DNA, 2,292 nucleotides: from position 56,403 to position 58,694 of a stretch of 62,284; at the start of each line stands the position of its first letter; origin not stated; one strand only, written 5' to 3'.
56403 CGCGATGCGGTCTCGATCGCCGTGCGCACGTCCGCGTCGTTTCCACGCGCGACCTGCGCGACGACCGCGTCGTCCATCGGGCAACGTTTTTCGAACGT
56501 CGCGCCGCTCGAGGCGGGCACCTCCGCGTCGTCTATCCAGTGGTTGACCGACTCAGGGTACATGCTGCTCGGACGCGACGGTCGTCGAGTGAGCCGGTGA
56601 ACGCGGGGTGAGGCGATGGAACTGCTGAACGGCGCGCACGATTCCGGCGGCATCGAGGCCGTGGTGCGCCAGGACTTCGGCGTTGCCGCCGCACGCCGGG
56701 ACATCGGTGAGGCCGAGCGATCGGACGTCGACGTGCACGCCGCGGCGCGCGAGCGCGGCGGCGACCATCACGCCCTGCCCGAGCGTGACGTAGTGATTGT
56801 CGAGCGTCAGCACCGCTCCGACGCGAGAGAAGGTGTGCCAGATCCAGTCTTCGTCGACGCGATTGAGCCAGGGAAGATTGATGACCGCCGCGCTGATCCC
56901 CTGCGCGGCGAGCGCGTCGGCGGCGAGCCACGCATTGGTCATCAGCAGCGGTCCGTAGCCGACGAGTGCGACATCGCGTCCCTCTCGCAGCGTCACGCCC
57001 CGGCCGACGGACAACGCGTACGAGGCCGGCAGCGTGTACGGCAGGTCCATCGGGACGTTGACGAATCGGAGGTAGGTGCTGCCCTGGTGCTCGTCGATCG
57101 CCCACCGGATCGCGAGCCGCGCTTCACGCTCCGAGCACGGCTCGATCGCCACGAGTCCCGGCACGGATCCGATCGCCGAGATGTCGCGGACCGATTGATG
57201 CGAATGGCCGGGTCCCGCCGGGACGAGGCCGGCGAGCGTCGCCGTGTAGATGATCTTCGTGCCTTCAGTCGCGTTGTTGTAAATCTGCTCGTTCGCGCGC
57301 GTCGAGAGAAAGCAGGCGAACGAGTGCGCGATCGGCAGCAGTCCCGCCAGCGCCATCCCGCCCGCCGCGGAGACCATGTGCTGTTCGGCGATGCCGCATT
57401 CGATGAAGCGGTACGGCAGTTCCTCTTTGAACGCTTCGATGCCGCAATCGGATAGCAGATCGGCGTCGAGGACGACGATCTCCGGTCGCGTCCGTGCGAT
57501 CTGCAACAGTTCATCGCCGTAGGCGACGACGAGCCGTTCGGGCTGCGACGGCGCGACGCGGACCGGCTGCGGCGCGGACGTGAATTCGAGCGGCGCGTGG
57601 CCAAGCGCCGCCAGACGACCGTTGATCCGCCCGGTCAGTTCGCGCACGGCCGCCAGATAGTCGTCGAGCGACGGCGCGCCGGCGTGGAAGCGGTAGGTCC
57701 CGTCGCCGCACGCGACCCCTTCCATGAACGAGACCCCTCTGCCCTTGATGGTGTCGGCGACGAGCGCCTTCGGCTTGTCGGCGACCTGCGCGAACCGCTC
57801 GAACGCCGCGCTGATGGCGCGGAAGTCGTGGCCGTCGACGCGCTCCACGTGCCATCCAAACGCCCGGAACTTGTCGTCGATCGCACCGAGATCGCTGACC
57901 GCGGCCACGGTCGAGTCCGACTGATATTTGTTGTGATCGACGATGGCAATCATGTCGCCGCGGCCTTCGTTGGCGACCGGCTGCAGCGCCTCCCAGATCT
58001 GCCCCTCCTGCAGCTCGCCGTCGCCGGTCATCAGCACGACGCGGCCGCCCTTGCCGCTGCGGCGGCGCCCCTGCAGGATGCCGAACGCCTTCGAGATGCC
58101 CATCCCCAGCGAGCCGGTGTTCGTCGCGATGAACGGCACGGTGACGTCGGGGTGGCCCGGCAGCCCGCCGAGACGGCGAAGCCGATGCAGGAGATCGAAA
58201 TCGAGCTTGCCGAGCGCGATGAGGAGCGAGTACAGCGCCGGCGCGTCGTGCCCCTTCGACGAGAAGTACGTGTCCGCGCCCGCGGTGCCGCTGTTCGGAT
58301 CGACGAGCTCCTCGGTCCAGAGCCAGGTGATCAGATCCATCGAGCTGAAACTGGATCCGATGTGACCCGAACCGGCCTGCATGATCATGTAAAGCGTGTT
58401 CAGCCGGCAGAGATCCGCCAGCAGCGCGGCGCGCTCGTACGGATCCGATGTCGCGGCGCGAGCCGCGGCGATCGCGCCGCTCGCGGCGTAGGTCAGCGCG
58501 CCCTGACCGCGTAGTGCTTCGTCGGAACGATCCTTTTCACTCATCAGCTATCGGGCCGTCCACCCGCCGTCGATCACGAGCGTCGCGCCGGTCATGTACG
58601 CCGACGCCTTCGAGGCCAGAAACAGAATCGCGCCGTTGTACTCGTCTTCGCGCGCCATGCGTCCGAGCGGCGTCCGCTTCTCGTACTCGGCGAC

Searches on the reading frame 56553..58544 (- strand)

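Call 58: search_protein_families(library=pfam, proteins=[window:56553-58544:-], max_evalue=0.001)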
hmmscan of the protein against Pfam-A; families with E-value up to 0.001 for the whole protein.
window:56553-58544:- (663 aa): 6 families
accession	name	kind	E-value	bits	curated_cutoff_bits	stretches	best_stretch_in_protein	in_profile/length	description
PF02779.29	Transket_pyr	-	6.2e-28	98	27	1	341-494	8-167/174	Transketolase, pyrimidine binding domain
PF00456.26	Transketolase_N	-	1.3e-27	97.1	22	1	42-277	5-255/334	Transketolase, thiamine diphosphate binding domain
PF02780.25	Transketolase_C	-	3.1e-21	76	25.9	1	514-635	1-124/124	Transketolase, C-terminal domain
PF13292.11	DXP_synthase_N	-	3.5e-10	40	21.2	1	117-218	83-184/274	1-deoxy-D-xylulose-5-phosphate synthase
PF09364.15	XFP_N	-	4.1e-06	26.3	23.7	1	121-248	117-244/364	XFP N-terminal domain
PF00676.26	E1_dh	-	0.00036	20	22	1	142-250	99-206/300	Dehydrogenase E1 component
